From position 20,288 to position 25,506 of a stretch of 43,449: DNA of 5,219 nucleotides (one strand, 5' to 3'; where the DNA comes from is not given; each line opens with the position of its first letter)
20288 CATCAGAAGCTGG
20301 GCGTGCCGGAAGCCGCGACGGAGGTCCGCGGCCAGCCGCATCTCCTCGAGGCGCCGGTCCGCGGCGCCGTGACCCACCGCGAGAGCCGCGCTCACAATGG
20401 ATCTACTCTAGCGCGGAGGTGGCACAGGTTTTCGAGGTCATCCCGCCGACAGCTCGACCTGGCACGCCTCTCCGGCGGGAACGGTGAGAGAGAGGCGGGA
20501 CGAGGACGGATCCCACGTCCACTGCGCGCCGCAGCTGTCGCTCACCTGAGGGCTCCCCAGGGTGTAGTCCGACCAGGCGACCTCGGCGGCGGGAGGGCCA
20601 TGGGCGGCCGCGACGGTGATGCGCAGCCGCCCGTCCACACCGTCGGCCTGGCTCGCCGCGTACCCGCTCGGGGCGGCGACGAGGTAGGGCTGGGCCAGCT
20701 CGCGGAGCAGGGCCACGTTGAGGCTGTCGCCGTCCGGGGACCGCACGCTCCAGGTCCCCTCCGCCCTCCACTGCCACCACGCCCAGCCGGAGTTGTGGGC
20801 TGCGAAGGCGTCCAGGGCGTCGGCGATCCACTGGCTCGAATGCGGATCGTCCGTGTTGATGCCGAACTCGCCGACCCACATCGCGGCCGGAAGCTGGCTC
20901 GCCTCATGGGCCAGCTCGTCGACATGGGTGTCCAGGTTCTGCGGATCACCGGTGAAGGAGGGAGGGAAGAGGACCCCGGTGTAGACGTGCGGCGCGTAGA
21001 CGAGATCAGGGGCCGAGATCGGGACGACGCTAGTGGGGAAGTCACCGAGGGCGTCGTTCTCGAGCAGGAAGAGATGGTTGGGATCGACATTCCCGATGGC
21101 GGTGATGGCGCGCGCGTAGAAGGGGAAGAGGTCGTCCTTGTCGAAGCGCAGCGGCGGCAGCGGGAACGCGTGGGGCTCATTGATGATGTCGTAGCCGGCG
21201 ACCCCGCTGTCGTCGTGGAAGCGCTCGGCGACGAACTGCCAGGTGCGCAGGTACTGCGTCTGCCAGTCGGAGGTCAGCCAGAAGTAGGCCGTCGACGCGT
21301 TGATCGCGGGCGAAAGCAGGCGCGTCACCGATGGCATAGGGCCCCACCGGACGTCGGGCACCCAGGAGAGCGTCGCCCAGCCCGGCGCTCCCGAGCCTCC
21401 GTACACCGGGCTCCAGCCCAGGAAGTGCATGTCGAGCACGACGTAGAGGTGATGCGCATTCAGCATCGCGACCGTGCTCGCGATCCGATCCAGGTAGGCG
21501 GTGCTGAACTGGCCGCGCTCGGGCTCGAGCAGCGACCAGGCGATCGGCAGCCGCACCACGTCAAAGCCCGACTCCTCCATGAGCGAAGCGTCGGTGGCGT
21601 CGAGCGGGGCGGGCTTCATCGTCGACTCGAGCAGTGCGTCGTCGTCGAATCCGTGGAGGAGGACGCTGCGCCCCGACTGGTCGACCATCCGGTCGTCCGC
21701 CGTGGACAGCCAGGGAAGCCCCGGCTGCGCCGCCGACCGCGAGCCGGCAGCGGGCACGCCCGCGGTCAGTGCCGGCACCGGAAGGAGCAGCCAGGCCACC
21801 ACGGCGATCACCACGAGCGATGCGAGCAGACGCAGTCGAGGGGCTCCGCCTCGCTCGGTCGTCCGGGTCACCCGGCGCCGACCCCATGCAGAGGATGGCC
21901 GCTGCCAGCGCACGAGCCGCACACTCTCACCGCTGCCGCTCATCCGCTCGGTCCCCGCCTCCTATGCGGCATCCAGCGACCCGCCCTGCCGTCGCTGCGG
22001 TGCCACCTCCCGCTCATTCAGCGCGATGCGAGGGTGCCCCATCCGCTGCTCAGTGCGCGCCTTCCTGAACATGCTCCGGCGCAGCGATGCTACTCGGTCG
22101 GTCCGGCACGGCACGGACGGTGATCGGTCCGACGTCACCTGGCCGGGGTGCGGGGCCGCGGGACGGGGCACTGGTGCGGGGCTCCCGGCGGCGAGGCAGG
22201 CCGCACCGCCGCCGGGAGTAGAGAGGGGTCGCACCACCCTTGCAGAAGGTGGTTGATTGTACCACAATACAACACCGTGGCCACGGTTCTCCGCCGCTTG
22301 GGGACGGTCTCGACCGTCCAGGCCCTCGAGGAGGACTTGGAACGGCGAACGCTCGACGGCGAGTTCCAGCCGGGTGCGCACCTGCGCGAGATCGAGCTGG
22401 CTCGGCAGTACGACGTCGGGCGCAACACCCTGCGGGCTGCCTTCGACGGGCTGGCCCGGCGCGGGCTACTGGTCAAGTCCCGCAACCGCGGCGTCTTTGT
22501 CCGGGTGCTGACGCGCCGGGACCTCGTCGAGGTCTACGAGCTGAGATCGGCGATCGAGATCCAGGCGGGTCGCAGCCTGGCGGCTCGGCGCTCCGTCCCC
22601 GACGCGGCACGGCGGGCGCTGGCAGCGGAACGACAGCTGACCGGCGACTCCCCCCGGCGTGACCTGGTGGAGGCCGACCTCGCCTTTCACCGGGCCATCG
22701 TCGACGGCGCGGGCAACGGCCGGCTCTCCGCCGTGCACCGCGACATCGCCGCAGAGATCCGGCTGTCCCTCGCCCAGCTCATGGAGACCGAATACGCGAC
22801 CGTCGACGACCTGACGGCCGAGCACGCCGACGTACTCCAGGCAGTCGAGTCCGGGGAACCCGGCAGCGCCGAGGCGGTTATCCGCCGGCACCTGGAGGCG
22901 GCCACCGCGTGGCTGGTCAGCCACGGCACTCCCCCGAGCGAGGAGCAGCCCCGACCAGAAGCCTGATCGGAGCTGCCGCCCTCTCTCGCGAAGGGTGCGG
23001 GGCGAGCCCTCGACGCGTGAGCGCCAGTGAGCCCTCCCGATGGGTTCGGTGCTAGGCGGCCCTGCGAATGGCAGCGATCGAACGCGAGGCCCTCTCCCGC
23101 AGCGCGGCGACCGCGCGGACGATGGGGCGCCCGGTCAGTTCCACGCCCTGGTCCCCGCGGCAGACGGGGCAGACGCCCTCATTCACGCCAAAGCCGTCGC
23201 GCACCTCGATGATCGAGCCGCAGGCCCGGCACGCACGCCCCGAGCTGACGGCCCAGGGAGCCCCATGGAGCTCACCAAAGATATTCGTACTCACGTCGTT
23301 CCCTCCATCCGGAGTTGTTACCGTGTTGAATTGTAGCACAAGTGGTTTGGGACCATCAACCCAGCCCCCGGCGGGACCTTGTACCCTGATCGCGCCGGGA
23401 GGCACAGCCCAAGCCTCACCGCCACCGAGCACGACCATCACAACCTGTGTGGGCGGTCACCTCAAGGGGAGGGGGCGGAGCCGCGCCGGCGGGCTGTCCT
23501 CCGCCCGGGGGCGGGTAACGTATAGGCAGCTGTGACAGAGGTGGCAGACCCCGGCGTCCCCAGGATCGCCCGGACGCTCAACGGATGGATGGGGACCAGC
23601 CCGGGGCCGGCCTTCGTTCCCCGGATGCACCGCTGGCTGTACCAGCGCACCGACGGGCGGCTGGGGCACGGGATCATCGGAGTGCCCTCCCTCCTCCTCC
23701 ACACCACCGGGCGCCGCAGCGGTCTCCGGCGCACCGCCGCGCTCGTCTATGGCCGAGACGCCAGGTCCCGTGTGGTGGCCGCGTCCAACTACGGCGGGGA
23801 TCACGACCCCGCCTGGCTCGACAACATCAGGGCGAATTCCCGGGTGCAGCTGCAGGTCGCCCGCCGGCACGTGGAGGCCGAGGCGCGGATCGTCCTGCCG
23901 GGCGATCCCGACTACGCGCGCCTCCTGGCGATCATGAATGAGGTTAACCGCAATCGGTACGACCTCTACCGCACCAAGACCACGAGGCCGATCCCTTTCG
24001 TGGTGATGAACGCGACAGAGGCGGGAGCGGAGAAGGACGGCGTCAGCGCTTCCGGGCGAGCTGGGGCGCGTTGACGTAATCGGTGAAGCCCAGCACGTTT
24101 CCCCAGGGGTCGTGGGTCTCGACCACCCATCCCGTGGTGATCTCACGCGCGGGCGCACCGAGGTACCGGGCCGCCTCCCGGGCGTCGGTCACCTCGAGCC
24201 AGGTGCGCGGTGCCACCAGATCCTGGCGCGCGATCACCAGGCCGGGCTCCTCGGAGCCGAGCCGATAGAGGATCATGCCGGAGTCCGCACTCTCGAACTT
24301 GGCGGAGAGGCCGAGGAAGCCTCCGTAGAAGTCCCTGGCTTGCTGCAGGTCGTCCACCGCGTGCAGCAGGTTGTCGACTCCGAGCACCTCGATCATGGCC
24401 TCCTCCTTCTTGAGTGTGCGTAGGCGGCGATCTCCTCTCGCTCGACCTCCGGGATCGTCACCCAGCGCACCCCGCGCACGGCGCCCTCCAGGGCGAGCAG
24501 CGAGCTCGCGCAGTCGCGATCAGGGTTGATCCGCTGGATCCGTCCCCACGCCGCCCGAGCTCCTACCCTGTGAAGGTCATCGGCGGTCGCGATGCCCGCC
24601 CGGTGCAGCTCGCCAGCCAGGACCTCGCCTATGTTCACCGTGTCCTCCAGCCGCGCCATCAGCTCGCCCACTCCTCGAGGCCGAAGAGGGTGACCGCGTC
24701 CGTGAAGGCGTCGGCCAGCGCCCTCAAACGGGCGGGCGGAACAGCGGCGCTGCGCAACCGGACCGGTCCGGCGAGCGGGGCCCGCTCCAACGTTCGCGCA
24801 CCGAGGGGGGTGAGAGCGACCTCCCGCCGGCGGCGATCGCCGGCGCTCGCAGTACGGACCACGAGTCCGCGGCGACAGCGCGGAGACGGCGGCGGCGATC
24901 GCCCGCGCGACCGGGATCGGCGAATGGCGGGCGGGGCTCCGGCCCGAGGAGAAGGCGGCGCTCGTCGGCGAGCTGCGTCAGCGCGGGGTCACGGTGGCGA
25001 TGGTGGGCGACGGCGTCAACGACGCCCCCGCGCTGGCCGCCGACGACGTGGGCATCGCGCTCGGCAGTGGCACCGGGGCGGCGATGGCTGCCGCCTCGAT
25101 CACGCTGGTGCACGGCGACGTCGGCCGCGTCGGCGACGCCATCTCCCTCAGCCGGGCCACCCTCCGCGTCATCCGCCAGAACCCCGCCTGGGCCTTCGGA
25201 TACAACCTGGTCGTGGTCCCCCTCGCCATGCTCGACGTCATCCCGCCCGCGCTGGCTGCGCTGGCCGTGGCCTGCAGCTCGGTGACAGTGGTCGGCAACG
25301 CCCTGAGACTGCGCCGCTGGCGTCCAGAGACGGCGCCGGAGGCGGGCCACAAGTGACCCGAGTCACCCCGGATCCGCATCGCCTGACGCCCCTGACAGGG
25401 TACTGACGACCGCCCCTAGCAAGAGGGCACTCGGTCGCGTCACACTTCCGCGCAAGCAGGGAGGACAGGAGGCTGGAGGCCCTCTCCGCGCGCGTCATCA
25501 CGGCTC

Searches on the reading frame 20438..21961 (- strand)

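Call 11: search_protein_families(library=pfam, proteins=[window:20438-21961:-], max_evalue=0.001)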
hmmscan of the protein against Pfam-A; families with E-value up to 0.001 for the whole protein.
window:20438-21961:- (507 aa): 2 families
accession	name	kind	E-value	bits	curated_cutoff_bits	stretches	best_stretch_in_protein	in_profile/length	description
PF00150.24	Cellulase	-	2.9e-27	96.3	23.5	1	95-401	3-271/272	Cellulase (glycosyl hydrolase family 5)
PF02449.21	Glyco_hydro_42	-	1.7e-06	28.1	21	1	123-263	14-138/376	Beta-galactosidase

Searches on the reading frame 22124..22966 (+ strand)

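Call 11: search_protein_families(library=pfam, proteins=[window:22124-22966:+], max_evalue=0.001)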
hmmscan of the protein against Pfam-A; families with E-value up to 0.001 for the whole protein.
window:22124-22966:+ (280 aa): 2 families
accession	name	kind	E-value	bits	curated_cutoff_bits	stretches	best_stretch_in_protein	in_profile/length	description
PF07729.17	FCD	-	1.2e-18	68.1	24.3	1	136-258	1-124/125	FCD domain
PF00392.27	GntR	-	2.6e-13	49.9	27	1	66-126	3-64/64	Bacterial regulatory proteins, gntR family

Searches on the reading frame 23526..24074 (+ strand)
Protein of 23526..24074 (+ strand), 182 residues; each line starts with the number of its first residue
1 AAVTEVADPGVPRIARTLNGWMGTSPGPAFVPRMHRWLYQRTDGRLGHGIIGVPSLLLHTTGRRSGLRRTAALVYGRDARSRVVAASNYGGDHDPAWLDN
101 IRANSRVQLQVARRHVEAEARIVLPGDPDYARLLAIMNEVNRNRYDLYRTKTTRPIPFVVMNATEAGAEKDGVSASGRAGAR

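Call 11: search_protein_families(library=pfam, proteins=[window:23526-24074:+], max_evalue=0.001)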
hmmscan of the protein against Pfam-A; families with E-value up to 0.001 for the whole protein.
window:23526-24074:+ (182 aa): 1 family
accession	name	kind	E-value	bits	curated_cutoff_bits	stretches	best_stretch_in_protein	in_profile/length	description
PF04075.20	F420H2_quin_red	-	3.1e-31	108.6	22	1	33-161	3-128/130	F420H(2)-dependent quinone reductase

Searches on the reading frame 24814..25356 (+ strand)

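Call 11: search_protein_families(library=pfam, proteins=[window:24814-25356:+], max_evalue=0.001)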
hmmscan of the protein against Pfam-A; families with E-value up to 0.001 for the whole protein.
window:24814-25356:+ (180 aa): 1 family
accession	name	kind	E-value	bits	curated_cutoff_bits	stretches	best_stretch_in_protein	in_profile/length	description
PF00702.32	Hydrolase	-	2.7e-08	34.9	26.4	1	20-76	122-189/191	haloacid dehalogenase-like hydrolase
